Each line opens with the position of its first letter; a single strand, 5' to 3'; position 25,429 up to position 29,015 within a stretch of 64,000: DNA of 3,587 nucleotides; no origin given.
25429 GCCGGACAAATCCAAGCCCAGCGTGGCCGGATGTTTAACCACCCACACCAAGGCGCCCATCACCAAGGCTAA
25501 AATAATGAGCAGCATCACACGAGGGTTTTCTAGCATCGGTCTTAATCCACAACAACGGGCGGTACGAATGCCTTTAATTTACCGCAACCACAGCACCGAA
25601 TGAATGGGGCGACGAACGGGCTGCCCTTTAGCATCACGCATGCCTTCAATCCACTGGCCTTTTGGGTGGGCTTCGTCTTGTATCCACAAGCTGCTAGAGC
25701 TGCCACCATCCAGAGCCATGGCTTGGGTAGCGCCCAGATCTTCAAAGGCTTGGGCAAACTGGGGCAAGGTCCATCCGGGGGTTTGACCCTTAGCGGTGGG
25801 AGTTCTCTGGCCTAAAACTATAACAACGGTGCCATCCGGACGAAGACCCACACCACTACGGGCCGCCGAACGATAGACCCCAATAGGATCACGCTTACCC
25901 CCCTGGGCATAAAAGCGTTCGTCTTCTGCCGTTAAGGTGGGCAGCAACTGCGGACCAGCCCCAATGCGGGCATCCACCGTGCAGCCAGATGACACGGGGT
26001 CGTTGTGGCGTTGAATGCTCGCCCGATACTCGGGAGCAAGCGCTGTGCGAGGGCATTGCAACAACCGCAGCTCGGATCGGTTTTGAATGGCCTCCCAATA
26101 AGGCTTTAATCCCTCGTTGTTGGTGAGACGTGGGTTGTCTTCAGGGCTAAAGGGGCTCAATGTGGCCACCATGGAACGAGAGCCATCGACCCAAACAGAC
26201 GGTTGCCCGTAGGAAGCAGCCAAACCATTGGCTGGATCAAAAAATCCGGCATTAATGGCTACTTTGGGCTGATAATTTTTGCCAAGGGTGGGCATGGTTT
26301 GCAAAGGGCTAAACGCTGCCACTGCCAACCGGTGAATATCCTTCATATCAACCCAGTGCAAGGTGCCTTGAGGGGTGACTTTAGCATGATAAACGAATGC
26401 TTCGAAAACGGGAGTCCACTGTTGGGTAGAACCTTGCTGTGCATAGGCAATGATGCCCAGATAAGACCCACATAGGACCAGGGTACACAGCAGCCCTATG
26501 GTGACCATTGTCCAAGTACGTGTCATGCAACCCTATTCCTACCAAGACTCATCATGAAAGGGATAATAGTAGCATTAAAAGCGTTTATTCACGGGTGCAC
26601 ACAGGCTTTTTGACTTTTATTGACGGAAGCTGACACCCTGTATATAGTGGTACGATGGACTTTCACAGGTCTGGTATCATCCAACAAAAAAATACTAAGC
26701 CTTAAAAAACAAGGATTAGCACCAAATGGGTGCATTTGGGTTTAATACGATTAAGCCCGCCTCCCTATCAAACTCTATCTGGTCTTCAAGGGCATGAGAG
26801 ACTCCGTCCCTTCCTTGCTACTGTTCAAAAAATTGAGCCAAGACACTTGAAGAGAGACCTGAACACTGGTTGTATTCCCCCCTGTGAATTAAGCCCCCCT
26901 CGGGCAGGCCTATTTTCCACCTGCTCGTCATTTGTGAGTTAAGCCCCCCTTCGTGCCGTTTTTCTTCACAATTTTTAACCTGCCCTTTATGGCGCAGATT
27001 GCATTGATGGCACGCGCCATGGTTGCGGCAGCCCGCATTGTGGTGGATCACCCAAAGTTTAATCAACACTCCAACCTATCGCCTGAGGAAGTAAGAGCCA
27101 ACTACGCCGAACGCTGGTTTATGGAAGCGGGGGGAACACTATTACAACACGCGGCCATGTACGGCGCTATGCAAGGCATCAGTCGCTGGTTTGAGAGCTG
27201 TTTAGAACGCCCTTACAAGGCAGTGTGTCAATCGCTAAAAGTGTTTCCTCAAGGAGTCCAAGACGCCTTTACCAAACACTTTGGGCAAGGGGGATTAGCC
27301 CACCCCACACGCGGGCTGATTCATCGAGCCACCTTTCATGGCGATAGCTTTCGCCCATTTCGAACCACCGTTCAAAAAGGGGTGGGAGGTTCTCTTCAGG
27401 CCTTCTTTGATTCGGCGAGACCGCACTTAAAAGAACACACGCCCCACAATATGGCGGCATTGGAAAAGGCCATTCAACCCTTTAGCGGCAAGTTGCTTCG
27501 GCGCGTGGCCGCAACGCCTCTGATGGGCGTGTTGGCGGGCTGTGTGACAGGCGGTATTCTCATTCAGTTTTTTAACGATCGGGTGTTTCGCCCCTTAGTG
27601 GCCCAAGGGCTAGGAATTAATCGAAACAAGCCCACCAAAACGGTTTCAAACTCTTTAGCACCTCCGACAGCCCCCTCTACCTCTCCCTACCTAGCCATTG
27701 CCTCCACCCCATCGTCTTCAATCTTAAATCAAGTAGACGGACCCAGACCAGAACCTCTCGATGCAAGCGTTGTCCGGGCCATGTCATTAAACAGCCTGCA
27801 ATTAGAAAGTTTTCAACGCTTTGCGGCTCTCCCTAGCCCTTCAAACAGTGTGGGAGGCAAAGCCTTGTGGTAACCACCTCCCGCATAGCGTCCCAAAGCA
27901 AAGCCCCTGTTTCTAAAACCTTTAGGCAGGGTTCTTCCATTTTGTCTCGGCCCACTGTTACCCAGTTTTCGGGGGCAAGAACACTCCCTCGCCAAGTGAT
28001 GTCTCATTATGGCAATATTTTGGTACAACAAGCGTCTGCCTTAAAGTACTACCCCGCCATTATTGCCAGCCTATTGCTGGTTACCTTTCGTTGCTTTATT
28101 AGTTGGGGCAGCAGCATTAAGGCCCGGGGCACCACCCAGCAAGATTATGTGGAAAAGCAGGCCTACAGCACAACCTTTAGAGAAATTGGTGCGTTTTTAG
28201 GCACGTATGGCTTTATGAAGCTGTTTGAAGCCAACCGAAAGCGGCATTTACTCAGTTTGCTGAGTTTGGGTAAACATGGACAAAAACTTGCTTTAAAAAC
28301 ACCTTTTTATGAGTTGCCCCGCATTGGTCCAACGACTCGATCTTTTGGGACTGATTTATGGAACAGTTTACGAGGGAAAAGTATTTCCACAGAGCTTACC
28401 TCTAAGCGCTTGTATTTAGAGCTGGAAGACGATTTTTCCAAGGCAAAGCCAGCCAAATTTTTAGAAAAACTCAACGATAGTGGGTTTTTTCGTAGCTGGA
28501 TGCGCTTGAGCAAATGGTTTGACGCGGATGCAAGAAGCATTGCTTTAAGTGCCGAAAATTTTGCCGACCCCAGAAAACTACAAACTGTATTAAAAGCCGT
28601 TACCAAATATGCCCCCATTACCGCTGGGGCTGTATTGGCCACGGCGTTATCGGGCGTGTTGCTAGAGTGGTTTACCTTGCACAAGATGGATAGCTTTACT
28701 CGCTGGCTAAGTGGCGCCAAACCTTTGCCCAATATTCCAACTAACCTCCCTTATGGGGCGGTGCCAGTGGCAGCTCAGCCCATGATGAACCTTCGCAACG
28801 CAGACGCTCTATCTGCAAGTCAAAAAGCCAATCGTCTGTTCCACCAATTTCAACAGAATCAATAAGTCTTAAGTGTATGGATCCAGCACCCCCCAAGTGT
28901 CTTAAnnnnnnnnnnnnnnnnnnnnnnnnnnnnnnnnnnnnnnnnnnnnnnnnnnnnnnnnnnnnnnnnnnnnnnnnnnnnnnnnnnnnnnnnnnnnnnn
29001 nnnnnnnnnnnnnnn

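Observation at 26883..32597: Cluster of four lineage-specific proteins with large soluble N-domains and C-terminal TM anchors, wrapped around acpS, with upstream direct repeats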

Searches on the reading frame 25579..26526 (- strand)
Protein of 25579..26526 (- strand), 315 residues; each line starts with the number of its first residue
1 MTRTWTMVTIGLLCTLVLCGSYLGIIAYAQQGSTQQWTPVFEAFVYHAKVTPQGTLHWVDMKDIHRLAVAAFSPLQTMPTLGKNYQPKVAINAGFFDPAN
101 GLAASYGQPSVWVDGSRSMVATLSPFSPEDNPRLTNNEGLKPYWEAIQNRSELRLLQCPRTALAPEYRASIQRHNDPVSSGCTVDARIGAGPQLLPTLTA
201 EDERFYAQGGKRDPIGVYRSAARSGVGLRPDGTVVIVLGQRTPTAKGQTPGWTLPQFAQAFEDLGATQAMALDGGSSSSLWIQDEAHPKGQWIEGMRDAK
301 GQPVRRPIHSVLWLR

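Call 4: search_protein_families(library=pfam, proteins=[window:25579-26526:-], max_evalue=1)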
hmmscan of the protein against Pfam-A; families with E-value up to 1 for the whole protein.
window:25579-26526:- (315 aa): 1 family
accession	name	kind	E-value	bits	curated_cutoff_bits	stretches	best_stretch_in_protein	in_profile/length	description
PF09992.14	NAGPA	-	4.1e-17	63.3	25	1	162-312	59-166/169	Phosphodiester glycosidase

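Call 5: search_protein_families(library=ncbifam, proteins=[window:25579-26526:-], max_evalue=1)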
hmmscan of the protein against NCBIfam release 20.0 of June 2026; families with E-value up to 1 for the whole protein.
window:25579-26526:- (315 aa): 0 families

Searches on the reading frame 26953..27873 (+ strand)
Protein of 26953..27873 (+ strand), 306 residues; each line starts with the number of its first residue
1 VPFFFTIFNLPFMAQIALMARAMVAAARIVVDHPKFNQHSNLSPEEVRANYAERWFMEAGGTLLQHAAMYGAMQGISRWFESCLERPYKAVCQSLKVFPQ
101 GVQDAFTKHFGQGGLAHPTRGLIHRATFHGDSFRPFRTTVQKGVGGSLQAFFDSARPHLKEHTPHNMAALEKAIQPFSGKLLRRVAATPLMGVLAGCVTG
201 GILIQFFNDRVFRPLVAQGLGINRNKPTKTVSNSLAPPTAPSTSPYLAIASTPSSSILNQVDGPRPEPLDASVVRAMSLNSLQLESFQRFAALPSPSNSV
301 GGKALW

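Call 4: search_protein_families(library=pfam, proteins=[window:26953-27873:+], max_evalue=1)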
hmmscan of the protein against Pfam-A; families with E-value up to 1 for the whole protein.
window:26953-27873:+ (306 aa): 0 families

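Call 5: search_protein_families(library=ncbifam, proteins=[window:26953-27873:+], max_evalue=1)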
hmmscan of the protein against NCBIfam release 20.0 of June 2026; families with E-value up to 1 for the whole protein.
window:26953-27873:+ (306 aa): 0 families

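Call 39: search_protein_families(library=pfam, alignment_id=A1, max_evalue=0.01)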
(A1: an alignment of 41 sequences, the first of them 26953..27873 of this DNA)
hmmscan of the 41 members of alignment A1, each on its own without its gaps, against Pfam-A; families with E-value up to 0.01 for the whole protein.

A. member 1, window:26953-27873:+ (306 aa): 0 families

B. families by the number of members that match (of 41 scanned): 1 family
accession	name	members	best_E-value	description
PF01925.25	TauE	1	0.0049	Sulfite exporter TauE/SafE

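Call 69: predict_structure(alignment_id=A1)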
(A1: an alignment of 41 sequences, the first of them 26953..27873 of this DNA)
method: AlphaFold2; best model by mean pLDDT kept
length: 306 residues; sequences in the alignment: 41
mean_pLDDT: 76.8   pTM: 0.67
mean pLDDT of the five models: 76.8, 75.7, 75.6, 73.5, 73.1
residues with pLDDT >= 90: 164; 70-90: 33; 50-70: 38; < 50: 71
segments of 3 or more residues with pLDDT < 50: 1-8, 131-133, 243-265, 272-306
pLDDT, mean of each block of 10 residues (from residue 1): 42 75 91 88 91 93 92 95 97 96 96 94 85 53 84 94 84 96 95 95 95 94 73 54 48 44 49 46 42 45 40
secondary structure, 60 per line:
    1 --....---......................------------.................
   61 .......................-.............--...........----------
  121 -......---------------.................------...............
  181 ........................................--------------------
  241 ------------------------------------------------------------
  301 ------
elements in order: H3-6 H10-31 H44-83 H85-97 H100-110 H122-127 H143-159 H166-220

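Call 93: search_solved_structures(query=A1, max_evalue=1)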
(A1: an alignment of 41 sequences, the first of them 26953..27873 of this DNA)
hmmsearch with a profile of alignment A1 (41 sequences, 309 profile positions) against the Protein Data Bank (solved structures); distinct sequences matched with E-value up to 1: 2.
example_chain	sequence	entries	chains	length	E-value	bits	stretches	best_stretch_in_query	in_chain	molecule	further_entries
3na7_A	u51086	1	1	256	0.038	16.8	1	87-229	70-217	HP0958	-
2lch_A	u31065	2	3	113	0.63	12.8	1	109-204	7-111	Protein OR38 | computationally designed four-helix bundle protein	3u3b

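Call 97: search_protein_families(library=padloc, proteins=[window:26953-27873:+], max_evalue=0.1)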
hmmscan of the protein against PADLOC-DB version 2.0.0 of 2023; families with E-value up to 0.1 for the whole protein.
window:26953-27873:+ (306 aa): 0 families

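Call 98: search_protein_families(library=phrogs, proteins=[window:26953-27873:+], max_evalue=0.1)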
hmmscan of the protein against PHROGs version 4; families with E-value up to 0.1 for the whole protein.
window:26953-27873:+ (306 aa): 0 families

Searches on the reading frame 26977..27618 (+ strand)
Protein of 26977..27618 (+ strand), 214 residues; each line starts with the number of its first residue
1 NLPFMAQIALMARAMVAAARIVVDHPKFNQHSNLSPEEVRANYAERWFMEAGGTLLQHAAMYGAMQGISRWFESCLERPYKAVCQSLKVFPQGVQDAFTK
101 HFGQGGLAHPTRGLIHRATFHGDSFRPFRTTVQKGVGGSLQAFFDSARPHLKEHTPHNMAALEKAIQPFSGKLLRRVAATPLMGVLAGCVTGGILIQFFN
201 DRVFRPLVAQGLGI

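Call 107: find_homologous_proteins(query=A8, max_evalue=0.001)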
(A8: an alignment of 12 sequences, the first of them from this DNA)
Query A8 (12 sequences) (214 aa, profile of the alignment): 13 proteins with E <= 0.001 among 6056 candidates.
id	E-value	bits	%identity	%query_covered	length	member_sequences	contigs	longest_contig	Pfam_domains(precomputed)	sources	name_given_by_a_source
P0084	2.8e-68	248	24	96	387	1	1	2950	-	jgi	jgi:hypothetical protein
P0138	1.1e-64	236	49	26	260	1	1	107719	-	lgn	-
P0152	7.7e-58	214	47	26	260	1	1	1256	-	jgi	jgi:hypothetical protein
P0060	2.4e-57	212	27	95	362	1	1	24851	-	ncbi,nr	ncbi:MAG: hypothetical protein SFZ03_04660 [Candidatus Melainabacteria bacterium]|nr:hypothetical pr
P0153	8.0e-55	204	100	95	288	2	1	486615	-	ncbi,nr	ncbi:MAG: hypothetical protein QE263_02225 [Vampirovibrionales bacterium]|nr:hypothetical protein [V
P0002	1.5e-54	203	78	98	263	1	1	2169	-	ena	-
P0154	4.1e-38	149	21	95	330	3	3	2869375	-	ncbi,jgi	jgi:hypothetical protein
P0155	1.9e-36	144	25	38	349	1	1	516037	-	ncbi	-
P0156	3.5e-36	143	21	95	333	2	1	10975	-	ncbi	-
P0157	7.4e-36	142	23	95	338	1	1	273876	-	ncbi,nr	ncbi:hypothetical protein EMOOHJMP_00123 [Microcystis phage MaAM05]|nr:hypothetical protein EMOOHJMP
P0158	8.6e-36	142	20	95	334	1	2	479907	-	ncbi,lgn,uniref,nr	ncbi:hypothetical protein [Vampirovibrio chlorellavorus]|uniref:hypothetical protein n=1 Tax=Vampiro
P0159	5.5e-35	139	22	95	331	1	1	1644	-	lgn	-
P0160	3.0e-29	120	25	80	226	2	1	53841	-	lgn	-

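Call 108: search_dna_similar(query=P0157, collection=phages, mode=protein, max_evalue=0.001, max_rows=10)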
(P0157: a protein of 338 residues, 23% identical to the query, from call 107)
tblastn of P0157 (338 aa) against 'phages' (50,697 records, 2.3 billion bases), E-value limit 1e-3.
Records with a match: 1; places in all: 1; records where one place covers at least 80% of the query: 1.
Best place of each record, by identity: >=99% 1.
By first word of the organism name: Microcystis 1.
By host as written in the record: Microcystis sp. SG03 1.
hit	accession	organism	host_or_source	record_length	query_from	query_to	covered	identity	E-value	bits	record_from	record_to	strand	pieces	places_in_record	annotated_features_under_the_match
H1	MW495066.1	Microcystis phage MaAM05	Microcystis sp. SG03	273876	1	338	100%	100.0%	0e+0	601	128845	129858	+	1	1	hypothetical protein (x2)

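Call 109: get_annotated_region(hit=H1, flank=12000)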
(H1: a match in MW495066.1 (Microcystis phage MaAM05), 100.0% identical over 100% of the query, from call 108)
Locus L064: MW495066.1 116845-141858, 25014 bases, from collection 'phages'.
description: Microcystis phage MaAM05, complete genome.
organism: Microcystis phage MaAM05 (NCBI taxid 2812902)
taxonomy: Viruses; Duplodnaviria; Heunggongvirae; Uroviricota; Caudoviricetes
host: Microcystis sp. SG03; source: hospital wastewater; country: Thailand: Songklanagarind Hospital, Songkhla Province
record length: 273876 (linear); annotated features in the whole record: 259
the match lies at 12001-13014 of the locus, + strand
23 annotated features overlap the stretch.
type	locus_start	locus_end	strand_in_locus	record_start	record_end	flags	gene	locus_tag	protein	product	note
CDS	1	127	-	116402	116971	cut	-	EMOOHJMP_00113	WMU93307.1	hypothetical protein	-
CDS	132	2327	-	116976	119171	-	mtgA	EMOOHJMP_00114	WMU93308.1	biosynthetic peptidoglycan transglycosylase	-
CDS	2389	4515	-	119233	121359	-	glyS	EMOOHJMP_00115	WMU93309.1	glycine--tRNA ligase beta subunit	-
CDS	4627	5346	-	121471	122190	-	gatD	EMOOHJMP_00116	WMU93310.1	lipid II isoglutaminyl synthase (glutamine-hydrolyzing) subunit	Lipid II isoglutaminyl synthase (glutamine-hydrolyzing) subunit GatD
CDS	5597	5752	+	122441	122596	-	-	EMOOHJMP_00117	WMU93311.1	hypothetical protein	-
CDS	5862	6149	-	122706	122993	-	-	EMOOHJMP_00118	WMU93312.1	hypothetical protein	-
CDS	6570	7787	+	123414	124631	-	-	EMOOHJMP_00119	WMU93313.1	hypothetical protein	-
CDS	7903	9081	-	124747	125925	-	secF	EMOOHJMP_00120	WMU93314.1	protein-export membrane protein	Protein-export membrane protein SecF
CDS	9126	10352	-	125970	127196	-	secDF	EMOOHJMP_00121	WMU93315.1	protein translocase subunit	Protein translocase subunit SecDF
CDS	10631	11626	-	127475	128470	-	-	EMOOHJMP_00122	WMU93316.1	hypothetical protein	-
CDS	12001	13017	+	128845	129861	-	-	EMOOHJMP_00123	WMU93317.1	hypothetical protein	-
CDS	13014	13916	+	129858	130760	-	-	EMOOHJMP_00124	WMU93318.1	hypothetical protein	-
CDS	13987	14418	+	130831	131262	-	acpS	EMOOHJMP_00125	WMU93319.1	holo-[acyl-carrier-protein] synthase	-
CDS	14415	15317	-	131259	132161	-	-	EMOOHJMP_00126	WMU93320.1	hypothetical protein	-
CDS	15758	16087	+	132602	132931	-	-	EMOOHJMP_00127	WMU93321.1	hypothetical protein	-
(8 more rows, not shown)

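Call 110: find_encoding_contigs(protein=P0158, flank=10000, max_places=2)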
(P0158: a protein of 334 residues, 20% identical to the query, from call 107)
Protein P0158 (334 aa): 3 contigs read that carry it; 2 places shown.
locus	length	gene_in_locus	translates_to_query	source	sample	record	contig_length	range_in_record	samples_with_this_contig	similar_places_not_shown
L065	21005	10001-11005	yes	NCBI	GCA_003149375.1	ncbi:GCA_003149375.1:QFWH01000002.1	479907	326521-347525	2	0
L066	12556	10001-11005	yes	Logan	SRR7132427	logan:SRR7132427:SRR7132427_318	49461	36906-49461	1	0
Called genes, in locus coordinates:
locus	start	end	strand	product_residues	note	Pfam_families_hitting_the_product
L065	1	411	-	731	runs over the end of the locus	PF00912:Transgly, PF00905:Transpeptidase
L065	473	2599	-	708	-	PF02092:tRNA_synt_2f, PF05746:DALR_1 (faint)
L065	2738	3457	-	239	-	PF07685:GATase_3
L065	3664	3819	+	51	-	-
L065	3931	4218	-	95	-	-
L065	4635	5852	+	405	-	-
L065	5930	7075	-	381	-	PF07549:Sec_GG (weak), PF02355:SecD_SecF_C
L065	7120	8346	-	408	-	PF07549:Sec_GG (faint), PF21760:SecD_1st, PF22599:SecDF_P1_head, PF00873:ACR_tran (weak), PF02355:SecD_SecF_C, PF03176:MMPL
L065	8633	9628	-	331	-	PF09992:NAGPA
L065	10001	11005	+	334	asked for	-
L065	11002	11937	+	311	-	-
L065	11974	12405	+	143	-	PF01648:ACPS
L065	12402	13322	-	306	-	-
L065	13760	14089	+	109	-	-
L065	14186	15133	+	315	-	-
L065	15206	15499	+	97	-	-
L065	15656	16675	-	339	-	PF14022:DUF4238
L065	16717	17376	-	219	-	PF04079:SMC_ScpB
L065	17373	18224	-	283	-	PF02616:SMC_ScpA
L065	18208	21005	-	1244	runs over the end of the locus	PF02463:SMC_N, PF13175:AAA_15, PF13304:AAA_21 (faint), PF13476:AAA_23, PF13555:AAA_29 (faint), PF02463:SMC_N, PF06470:SMC_hinge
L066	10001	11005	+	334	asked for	-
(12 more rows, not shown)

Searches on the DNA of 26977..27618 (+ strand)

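Call 113: search_dna_similar(query=L065:1-21005:+, collection=phages, mode=near, max_rows=5)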
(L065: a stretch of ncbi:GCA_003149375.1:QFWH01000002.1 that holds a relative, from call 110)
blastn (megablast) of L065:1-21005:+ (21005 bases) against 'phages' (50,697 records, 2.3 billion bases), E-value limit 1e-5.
Records with a match: 1; places in all: 1; records where one place covers at least 80% of the query: 1.
Best place of each record, by identity: 80-90% 1.
By first word of the organism name: Microcystis 1.
By host as written in the record: Microcystis sp. SG03 1.
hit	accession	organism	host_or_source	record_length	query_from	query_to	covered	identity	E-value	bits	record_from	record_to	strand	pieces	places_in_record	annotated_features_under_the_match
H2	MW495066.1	Microcystis phage MaAM05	Microcystis sp. SG03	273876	2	21005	87%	86.9%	0e+0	20398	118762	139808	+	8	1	smc: chromosome partition protein | glyS: glycine--tRNA ligase beta subunit | secDF: protein translocase subunit | hypothetical protein (x12) | secF: protein-export membrane protein | and 5 other names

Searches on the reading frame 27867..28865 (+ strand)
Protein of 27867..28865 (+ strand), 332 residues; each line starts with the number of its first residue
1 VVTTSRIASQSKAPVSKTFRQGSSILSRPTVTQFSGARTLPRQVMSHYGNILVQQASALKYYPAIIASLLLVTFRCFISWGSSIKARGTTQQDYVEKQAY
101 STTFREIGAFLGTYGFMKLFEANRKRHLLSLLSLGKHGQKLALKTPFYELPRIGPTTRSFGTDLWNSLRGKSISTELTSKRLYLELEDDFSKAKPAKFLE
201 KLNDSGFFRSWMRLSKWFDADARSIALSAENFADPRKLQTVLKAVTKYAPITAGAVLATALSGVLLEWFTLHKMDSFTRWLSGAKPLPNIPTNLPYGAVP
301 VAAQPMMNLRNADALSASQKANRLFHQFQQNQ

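Call 4: search_protein_families(library=pfam, proteins=[window:27867-28865:+], max_evalue=1)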
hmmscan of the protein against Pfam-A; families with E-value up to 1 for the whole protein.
window:27867-28865:+ (332 aa): 0 families

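Call 5: search_protein_families(library=ncbifam, proteins=[window:27867-28865:+], max_evalue=1)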
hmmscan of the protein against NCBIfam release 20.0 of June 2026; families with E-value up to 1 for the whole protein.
window:27867-28865:+ (332 aa): 0 families

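Call 40: search_protein_families(library=pfam, alignment_id=A2, max_evalue=0.01)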
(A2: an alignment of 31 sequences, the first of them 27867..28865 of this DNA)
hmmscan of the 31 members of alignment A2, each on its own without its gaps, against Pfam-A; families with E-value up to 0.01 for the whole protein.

A. member 1, window:27867-28865:+ (332 aa): 0 families

B. families by the number of members that match (of 31 scanned): 0 families

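Call 94: search_solved_structures(query=A2, max_evalue=1)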
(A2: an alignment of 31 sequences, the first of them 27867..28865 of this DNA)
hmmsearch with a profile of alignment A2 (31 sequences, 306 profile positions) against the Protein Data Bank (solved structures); distinct sequences matched with E-value up to 1: 1.
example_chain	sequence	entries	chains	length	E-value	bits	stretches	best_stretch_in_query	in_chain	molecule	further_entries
3vjf_A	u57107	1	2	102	0.17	15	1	107-184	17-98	WA20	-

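Call 97: search_protein_families(library=padloc, proteins=[window:27867-28865:+], max_evalue=0.1)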
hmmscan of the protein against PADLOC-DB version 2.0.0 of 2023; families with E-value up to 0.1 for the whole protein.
window:27867-28865:+ (332 aa): 0 families

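Call 98: search_protein_families(library=phrogs, proteins=[window:27867-28865:+], max_evalue=0.1)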
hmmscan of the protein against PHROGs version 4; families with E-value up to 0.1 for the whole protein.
window:27867-28865:+ (332 aa): 0 families
